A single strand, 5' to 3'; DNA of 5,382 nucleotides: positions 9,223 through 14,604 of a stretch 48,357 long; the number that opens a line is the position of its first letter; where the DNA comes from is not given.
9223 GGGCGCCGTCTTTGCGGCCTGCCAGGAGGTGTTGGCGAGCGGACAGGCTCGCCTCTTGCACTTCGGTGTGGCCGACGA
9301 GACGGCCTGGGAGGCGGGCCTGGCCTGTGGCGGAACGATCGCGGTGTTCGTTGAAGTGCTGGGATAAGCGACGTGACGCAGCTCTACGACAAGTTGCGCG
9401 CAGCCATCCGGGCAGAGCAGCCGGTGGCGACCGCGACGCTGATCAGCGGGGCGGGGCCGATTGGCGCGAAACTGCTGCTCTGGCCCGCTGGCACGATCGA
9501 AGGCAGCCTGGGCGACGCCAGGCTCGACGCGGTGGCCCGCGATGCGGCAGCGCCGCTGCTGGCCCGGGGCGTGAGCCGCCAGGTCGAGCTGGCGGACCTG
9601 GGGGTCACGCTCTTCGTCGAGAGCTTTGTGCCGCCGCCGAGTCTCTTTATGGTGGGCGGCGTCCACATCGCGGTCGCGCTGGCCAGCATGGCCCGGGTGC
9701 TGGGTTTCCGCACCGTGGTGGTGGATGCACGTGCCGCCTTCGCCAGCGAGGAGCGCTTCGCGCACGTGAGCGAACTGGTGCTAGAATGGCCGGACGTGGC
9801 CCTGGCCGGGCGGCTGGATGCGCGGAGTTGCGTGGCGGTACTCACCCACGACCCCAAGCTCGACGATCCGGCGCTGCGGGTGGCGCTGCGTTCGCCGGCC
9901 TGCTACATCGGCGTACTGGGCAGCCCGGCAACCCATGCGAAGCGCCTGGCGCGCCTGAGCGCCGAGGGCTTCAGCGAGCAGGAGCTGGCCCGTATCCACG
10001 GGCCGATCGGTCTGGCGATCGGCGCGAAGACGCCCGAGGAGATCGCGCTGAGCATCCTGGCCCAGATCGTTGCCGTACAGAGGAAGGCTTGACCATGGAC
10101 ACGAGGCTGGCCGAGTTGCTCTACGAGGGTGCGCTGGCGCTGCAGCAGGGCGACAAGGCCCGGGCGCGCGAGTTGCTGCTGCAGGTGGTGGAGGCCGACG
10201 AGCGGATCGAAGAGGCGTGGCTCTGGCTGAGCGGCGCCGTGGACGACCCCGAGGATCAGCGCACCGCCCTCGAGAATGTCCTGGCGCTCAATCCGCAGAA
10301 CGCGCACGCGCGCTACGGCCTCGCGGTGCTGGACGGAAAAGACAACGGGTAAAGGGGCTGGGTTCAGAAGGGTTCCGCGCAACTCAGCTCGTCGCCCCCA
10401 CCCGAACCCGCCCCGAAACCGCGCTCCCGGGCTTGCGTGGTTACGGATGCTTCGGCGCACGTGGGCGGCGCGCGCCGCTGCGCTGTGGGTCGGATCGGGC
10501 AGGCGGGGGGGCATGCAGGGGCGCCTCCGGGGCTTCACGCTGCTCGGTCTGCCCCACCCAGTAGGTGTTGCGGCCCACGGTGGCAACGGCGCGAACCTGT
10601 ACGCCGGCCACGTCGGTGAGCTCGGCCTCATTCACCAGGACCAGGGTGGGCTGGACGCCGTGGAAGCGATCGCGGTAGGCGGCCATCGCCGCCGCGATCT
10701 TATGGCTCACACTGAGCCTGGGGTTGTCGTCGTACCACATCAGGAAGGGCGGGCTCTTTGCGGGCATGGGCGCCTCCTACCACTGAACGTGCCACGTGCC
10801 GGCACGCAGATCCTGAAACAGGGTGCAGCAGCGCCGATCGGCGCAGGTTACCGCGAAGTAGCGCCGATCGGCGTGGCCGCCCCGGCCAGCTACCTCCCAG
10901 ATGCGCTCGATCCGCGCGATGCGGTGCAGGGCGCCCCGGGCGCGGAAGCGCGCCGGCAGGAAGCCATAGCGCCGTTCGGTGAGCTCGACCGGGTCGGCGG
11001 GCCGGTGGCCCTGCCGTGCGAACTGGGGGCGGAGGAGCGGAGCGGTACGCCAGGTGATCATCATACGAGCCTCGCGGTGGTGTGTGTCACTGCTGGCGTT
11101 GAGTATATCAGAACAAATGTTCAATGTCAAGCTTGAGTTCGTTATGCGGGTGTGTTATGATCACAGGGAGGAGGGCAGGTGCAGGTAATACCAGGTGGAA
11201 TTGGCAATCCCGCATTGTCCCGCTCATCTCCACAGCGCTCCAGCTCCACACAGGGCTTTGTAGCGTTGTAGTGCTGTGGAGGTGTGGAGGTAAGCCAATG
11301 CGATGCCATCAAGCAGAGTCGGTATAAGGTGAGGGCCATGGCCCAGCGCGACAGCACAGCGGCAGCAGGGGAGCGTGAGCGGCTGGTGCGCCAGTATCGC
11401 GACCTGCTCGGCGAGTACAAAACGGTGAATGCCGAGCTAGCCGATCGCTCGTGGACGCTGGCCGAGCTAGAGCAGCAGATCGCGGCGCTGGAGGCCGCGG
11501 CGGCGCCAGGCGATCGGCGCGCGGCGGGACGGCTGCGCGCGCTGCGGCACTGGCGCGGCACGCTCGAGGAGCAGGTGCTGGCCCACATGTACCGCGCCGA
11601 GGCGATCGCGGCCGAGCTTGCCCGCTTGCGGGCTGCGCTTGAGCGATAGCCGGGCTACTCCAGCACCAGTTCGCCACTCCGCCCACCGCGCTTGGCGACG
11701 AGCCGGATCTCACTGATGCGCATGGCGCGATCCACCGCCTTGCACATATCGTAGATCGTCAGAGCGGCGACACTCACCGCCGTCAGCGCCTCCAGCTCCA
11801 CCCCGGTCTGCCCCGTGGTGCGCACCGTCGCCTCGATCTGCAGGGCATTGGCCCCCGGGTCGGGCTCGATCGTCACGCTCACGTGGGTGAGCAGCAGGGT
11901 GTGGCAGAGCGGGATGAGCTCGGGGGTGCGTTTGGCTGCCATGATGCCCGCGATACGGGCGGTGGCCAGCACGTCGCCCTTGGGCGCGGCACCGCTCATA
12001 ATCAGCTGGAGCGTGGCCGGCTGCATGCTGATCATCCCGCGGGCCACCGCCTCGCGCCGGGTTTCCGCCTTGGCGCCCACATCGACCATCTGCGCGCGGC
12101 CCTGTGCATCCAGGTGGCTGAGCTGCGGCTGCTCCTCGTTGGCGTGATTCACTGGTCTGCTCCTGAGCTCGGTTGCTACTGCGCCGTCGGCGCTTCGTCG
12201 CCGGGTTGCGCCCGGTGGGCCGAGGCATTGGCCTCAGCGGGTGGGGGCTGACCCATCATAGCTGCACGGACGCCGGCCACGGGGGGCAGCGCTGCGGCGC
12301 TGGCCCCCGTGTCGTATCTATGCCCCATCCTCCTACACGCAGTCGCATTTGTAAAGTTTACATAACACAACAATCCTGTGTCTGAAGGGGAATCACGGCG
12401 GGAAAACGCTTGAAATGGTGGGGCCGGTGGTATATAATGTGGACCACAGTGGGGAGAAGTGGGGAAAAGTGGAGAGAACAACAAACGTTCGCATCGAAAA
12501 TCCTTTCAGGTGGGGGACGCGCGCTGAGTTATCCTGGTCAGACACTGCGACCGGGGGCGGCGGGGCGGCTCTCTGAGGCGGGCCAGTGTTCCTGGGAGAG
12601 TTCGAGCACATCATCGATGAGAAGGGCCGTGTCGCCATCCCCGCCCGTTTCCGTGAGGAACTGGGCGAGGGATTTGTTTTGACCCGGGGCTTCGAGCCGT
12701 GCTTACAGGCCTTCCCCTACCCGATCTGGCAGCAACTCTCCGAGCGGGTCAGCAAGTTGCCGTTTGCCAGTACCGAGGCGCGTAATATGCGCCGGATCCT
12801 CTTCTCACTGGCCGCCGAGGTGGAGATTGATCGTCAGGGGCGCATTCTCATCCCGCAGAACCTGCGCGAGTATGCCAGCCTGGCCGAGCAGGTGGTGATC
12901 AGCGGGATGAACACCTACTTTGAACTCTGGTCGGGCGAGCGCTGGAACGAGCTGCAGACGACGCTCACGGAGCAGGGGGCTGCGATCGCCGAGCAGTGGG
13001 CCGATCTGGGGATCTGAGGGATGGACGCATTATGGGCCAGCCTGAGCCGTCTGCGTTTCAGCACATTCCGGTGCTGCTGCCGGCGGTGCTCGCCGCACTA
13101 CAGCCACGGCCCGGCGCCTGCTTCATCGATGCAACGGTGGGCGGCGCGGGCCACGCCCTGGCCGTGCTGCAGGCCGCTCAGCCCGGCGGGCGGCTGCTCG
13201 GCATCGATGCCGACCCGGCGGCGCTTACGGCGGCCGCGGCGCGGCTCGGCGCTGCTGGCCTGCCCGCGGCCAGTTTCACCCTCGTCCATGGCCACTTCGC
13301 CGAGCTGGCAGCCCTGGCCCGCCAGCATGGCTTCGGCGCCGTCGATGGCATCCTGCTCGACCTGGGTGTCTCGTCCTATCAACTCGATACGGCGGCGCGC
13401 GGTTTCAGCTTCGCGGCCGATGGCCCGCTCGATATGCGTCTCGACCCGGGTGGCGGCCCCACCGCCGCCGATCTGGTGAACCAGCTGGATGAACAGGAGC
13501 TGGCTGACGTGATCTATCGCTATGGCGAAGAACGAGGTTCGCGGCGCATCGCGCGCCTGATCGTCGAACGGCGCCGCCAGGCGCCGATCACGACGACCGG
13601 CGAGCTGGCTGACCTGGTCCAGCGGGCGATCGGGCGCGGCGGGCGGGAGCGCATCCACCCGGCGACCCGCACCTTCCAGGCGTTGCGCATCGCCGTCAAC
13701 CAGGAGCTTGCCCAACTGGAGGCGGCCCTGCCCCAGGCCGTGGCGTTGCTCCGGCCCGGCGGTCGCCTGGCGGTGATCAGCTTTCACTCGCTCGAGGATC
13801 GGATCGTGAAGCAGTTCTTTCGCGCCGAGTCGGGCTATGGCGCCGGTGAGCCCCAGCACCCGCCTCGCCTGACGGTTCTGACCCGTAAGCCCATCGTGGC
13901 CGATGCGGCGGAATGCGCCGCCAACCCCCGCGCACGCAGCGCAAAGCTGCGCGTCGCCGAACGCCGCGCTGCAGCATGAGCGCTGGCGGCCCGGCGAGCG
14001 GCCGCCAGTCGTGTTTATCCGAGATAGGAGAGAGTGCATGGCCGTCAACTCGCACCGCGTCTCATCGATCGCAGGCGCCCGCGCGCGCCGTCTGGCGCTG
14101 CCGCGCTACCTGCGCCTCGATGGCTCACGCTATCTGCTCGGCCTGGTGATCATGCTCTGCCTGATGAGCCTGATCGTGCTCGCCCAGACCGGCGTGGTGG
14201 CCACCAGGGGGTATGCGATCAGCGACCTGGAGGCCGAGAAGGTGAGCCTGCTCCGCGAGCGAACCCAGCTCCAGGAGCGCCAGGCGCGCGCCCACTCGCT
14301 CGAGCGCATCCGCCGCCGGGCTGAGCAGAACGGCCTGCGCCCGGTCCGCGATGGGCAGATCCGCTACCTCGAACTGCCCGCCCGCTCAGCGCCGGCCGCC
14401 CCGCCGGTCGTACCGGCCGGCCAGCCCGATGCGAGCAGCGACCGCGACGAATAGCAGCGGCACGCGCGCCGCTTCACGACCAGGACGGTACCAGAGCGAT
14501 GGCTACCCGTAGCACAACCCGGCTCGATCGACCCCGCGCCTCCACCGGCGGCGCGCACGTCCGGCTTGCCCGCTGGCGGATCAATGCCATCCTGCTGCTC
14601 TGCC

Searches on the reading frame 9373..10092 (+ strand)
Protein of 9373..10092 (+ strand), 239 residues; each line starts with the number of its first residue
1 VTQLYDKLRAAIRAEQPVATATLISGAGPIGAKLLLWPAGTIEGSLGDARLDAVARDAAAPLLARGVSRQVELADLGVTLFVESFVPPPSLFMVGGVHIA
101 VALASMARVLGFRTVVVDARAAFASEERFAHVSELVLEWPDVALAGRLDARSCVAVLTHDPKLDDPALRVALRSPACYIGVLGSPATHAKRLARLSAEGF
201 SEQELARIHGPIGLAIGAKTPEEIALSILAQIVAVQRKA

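Call 34: search_protein_families(library=pfam, proteins=[window:9373-10092:+], max_evalue=0.001)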
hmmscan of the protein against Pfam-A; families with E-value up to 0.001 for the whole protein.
window:9373-10092:+ (239 aa): 2 families
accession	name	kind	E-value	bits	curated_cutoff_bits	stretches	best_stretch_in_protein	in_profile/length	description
PF13478.12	XdhC_C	-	1.2e-43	149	29.7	1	91-232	1-125/125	XdhC Rossmann domain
PF02625.21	XdhC_CoxI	-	4.1e-09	36.7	24.3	1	12-72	2-66/68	XdhC and CoxI family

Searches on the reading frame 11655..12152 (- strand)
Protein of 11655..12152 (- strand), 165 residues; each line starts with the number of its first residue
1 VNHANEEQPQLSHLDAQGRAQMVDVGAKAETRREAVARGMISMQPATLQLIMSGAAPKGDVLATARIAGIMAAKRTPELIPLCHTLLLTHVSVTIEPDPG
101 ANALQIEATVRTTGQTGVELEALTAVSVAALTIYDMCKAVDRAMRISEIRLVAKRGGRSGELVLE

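Call 34: search_protein_families(library=pfam, proteins=[window:11655-12152:-], max_evalue=0.001)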
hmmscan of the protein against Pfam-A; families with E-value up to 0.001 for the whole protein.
window:11655-12152:- (165 aa): 1 family
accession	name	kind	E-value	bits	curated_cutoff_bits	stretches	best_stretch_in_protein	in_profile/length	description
PF01967.27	MoaC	-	8.4e-60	201.1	27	1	22-157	1-136/136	MoaC family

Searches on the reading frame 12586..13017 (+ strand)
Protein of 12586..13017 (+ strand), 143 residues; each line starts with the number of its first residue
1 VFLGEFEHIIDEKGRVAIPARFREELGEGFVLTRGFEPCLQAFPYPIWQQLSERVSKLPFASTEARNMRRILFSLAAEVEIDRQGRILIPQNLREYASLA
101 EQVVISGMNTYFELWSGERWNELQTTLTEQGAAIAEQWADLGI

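Call 34: search_protein_families(library=pfam, proteins=[window:12586-13017:+], max_evalue=0.001)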
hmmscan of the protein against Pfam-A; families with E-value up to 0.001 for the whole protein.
window:12586-13017:+ (143 aa): 1 family
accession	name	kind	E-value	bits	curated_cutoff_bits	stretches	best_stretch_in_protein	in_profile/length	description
PF02381.23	MraZ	-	1.5e-37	127.9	23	2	1-70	1-71/72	MraZ protein, putative antitoxin-like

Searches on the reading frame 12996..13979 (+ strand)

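Call 34: search_protein_families(library=pfam, proteins=[window:12996-13979:+], max_evalue=0.001)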
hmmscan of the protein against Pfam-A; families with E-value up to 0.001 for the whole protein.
window:12996-13979:+ (327 aa): 3 families
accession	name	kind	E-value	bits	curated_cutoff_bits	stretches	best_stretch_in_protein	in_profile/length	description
PF01795.25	Methyltransf_5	-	1.8e-107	359.8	27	1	21-323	2-308/309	MraW methylase family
PF08242.18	Methyltransf_12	-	4.9e-06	27.6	30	0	49-94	5-51/98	Methyltransferase domain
PF13649.12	Methyltransf_25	-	0.0008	20.5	27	0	50-105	7-59/97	Methyltransferase domain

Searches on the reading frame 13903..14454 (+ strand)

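Call 34: search_protein_families(library=pfam, proteins=[window:13903-14454:+], max_evalue=0.001)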
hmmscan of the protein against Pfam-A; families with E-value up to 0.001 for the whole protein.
window:13903-14454:+ (183 aa): 0 families

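Call 39: search_protein_families(library=ncbifam, proteins=[window:13903-14454:+], max_evalue=0.01)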
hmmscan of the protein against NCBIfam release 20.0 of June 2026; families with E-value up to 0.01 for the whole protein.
window:13903-14454:+ (183 aa): 2 families
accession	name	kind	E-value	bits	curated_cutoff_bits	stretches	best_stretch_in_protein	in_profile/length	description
NF053549.1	FtsL_Actino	equivalog_domain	4.1e-09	36.2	55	1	79-150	5-76/83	cell division protein FtsL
TIGR02209.1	ftsL_broad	equivalog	2.3e-05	24.2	42.45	1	78-154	7-82/85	cell division protein FtsL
